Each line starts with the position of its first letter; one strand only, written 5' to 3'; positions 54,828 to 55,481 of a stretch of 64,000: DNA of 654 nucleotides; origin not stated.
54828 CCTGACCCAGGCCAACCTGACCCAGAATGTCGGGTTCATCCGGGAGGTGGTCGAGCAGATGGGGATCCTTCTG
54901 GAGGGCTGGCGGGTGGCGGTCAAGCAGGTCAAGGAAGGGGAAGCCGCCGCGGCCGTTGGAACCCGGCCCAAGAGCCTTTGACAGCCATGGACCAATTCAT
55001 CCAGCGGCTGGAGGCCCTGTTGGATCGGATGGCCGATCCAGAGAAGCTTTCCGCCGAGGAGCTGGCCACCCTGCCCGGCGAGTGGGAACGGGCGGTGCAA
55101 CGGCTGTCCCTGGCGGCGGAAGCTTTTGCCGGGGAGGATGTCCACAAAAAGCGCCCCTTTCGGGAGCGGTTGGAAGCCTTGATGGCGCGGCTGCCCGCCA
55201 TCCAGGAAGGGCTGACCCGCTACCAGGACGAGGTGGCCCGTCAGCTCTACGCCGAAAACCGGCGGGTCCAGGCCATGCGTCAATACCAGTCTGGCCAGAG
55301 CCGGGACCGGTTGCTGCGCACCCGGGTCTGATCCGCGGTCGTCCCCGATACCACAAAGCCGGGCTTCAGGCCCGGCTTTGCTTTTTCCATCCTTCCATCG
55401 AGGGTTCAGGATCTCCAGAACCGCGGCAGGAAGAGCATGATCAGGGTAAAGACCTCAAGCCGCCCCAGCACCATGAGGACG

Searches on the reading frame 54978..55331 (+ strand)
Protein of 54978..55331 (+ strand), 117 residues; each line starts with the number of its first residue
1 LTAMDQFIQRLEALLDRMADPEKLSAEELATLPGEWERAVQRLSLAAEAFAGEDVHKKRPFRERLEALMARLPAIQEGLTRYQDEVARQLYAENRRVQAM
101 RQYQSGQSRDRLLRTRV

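Call 52: search_protein_families(library=pfam, max_evalue=0.1, proteins=[window:54978-55331:+])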
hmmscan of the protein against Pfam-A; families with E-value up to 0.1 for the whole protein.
window:54978-55331:+ (117 aa): 5 families
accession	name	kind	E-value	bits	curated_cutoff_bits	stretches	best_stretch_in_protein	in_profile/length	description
PF05130.17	FlgN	-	0.0085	17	30.5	1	1-106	36-135/147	FlgN protein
PF08855.15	DUF1825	-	0.015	15.7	25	0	40-91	20-71/103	Domain of unknown function (DUF1825)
PF14760.11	Rnk_N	-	0.02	15.8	23.7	0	9-30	11-32/41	Rnk N-terminus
PF05859.17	Mis12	-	0.066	13.4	25.7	1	8-111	149-220/231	Mis12 protein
PF16474.11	KIND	-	0.07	13.4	26.7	1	9-98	108-193/197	Kinase non-catalytic C-lobe domain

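Call 75: search_protein_families(library=ncbifam, max_evalue=1, proteins=[window:54978-55331:+])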
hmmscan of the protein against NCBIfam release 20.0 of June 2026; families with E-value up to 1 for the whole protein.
window:54978-55331:+ (117 aa): 2 families
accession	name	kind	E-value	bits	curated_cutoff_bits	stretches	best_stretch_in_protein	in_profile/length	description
NF003034.1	PRK03918.1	equivalog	0.033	12.2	700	1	8-104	614-710/878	DNA double-strand break repair ATPase Rad50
NF011116.0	PRK14545.1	equivalog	0.18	11.9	217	1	51-77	49-75/139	nucleoside-diphosphate kinase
